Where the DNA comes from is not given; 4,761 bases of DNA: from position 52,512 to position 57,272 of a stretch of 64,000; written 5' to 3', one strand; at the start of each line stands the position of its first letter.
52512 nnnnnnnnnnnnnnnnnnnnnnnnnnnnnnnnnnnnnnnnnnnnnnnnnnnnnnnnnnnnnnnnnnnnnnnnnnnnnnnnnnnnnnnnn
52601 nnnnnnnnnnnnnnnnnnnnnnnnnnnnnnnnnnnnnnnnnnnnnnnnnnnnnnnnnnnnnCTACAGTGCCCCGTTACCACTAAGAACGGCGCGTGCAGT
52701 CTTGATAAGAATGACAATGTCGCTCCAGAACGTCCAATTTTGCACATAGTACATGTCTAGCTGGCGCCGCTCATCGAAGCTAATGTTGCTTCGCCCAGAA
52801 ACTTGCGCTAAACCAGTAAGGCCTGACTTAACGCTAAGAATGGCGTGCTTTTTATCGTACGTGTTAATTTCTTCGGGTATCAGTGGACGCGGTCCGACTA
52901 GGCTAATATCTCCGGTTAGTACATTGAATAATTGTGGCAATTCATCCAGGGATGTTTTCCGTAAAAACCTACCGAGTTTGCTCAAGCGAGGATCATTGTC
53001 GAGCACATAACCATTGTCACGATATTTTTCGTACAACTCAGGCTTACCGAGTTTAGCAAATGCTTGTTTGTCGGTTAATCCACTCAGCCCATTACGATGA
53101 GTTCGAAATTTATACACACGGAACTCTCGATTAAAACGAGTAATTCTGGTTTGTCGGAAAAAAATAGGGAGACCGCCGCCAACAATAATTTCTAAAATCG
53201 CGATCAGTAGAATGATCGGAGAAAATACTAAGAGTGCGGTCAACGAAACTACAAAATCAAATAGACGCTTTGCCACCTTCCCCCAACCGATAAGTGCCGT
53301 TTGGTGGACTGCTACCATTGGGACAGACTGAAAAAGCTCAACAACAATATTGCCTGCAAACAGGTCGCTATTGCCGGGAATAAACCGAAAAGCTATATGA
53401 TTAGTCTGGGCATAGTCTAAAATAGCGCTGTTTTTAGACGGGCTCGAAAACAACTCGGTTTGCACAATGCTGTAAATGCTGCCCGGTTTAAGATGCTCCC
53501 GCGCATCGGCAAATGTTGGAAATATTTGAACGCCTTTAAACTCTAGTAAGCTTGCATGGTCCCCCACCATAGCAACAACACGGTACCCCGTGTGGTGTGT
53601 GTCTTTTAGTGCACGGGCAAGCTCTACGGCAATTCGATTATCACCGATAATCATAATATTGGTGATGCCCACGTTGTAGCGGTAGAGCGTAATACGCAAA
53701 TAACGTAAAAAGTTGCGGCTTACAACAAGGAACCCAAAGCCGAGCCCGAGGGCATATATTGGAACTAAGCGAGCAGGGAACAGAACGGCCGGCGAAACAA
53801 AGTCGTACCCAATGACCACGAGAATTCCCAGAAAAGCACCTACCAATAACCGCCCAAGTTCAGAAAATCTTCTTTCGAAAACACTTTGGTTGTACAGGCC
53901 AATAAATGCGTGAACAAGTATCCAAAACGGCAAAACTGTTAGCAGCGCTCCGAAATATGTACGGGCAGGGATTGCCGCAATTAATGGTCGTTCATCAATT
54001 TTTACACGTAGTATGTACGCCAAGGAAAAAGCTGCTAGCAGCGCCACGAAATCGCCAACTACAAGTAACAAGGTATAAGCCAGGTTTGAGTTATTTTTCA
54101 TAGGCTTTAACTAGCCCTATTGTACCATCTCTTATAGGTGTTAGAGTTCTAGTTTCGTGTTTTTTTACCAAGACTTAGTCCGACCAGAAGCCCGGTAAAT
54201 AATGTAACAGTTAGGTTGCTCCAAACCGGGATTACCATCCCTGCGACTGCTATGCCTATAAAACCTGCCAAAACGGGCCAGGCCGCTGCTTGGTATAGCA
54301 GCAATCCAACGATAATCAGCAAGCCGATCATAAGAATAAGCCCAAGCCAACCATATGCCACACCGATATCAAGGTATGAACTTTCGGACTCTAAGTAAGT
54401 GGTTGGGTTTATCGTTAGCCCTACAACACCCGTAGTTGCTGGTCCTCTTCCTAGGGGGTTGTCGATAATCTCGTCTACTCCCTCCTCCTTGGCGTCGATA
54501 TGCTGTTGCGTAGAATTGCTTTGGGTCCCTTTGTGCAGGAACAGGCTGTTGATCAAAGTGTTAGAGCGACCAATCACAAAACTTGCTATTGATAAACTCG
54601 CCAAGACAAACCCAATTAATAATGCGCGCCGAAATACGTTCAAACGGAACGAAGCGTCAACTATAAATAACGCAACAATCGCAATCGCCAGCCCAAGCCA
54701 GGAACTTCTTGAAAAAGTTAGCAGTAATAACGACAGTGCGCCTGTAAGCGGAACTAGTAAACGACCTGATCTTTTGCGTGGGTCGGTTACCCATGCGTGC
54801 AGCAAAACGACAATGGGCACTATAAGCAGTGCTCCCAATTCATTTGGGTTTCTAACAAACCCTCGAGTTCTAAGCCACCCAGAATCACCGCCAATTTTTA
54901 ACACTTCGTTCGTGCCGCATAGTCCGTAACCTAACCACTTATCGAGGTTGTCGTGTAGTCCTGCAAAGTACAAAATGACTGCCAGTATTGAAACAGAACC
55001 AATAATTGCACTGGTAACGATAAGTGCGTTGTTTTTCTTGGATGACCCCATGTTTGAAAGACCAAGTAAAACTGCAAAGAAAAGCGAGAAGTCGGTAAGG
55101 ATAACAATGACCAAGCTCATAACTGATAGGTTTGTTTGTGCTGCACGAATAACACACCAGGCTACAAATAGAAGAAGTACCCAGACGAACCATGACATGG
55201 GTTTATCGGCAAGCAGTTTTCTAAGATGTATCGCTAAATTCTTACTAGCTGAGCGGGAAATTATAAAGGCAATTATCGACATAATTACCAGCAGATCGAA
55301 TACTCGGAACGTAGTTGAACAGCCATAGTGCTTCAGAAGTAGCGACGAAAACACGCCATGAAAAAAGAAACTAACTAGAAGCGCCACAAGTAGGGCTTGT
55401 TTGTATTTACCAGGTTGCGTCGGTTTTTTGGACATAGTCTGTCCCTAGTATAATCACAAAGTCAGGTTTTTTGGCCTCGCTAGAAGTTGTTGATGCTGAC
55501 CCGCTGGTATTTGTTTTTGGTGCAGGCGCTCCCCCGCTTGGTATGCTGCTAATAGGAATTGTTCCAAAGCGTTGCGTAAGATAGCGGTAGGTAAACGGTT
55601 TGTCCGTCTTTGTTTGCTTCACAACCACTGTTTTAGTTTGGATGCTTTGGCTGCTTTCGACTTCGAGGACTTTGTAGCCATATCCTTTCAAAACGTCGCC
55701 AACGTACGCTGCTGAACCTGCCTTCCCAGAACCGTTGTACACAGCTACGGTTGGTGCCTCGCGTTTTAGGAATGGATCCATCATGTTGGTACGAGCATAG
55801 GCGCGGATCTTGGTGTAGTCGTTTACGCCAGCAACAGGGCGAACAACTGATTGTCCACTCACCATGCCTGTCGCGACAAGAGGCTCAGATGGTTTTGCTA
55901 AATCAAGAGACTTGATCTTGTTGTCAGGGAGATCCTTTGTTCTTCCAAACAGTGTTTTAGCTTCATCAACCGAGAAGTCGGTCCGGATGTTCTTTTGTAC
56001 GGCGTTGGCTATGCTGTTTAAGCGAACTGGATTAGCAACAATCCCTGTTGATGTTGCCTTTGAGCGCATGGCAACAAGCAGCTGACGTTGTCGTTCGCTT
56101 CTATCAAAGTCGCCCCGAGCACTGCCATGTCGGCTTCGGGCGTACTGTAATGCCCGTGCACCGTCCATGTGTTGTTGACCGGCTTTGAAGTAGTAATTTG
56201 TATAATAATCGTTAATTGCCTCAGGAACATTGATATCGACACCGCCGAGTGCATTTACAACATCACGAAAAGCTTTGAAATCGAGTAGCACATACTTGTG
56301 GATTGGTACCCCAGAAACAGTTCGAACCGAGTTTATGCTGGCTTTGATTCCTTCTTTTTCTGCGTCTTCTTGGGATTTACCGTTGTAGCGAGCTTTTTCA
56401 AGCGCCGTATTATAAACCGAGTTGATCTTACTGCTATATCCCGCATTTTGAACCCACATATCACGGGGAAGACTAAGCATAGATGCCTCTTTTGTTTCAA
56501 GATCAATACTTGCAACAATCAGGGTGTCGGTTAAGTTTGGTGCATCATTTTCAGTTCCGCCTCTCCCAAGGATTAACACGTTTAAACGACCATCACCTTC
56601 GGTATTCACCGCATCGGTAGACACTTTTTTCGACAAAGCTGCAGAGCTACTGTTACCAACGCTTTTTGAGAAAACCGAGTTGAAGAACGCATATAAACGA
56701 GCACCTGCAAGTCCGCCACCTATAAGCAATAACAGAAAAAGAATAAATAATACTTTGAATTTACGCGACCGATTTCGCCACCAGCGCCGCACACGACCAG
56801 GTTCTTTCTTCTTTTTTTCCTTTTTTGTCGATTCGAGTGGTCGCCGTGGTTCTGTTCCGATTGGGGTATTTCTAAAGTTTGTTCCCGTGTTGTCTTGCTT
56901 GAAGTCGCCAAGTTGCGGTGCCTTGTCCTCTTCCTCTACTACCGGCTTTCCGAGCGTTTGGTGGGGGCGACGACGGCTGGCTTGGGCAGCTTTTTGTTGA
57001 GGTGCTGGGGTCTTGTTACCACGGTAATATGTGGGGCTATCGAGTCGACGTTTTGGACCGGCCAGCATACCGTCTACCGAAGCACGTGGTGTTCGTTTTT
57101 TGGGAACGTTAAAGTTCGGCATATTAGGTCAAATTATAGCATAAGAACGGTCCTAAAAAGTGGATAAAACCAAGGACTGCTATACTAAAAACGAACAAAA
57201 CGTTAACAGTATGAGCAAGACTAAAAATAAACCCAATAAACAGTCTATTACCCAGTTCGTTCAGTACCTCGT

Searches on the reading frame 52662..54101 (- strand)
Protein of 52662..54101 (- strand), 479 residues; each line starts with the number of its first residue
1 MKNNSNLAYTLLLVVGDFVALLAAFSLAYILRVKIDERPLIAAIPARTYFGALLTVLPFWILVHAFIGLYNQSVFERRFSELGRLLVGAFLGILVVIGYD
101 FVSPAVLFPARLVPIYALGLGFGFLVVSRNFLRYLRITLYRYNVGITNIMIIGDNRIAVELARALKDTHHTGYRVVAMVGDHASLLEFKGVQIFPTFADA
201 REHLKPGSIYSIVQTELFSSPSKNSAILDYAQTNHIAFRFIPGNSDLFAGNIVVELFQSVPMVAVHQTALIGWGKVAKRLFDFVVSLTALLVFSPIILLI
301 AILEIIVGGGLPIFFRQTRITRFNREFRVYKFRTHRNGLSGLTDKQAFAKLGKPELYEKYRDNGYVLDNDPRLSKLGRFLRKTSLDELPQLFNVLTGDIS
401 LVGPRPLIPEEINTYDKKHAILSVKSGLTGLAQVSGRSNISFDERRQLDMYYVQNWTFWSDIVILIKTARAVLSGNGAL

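Call 11: search_protein_families(library=pfam, proteins=[window:52662-54101:-])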
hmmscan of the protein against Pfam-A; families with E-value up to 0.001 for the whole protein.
window:52662-54101:- (479 aa): 2 families
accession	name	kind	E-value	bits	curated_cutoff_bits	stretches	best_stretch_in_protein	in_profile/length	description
PF02397.22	Bac_transf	-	5.4e-59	199.2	27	1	278-473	1-178/179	Bacterial sugar transferase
PF13727.12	CoA_binding_3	-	7.5e-09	36.3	25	1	67-242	3-175/175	CoA-binding domain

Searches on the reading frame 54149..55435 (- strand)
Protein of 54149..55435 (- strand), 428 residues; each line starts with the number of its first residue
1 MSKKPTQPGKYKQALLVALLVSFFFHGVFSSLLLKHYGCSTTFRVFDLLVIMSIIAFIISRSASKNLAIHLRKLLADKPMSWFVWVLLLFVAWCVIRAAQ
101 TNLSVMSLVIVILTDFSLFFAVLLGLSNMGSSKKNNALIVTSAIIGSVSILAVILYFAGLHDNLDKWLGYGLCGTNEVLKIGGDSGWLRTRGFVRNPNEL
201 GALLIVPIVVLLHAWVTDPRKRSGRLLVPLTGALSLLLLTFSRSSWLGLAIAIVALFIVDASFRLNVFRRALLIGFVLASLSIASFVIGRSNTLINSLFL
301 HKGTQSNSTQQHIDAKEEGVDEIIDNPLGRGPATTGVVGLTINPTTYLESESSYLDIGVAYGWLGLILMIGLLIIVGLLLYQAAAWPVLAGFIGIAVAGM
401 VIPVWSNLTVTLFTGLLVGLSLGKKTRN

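Call 11: search_protein_families(library=pfam, proteins=[window:54149-55435:-])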
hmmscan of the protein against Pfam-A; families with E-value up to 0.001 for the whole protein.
window:54149-55435:- (428 aa): 1 family
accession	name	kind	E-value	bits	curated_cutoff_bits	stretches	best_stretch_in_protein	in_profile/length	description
PF04932.20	Wzy_C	-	1.7e-13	51.1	31.7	1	234-369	7-148/149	O-Antigen ligase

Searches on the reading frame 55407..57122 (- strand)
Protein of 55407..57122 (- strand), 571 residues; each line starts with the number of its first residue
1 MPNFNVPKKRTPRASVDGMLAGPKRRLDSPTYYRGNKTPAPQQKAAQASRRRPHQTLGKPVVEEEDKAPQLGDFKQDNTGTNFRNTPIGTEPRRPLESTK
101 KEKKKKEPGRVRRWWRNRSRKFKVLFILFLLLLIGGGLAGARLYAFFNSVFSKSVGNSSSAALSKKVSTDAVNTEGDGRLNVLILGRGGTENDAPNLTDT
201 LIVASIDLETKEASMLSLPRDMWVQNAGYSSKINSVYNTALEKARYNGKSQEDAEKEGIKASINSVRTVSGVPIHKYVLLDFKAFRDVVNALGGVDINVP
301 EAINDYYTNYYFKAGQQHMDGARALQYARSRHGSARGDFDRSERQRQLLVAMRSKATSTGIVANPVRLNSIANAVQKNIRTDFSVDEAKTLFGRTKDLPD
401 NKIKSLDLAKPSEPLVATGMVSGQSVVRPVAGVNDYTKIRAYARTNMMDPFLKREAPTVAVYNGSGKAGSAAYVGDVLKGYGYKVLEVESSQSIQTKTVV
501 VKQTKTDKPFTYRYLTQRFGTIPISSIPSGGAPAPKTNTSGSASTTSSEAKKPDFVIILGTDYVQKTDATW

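Call 11: search_protein_families(library=pfam, proteins=[window:55407-57122:-])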
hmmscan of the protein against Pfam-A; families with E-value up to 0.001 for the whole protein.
window:55407-57122:- (571 aa): 2 families
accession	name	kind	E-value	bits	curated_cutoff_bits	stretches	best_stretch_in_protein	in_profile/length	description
PF03816.19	LytR_cpsA_psr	-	3.3e-39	134.9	24.6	1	198-356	2-148/150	LytR_cpsA_psr family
PF13399.11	LytR_C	-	1.3e-07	32.9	22.2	1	458-563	3-86/86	LytR cell envelope-related transcriptional attenuator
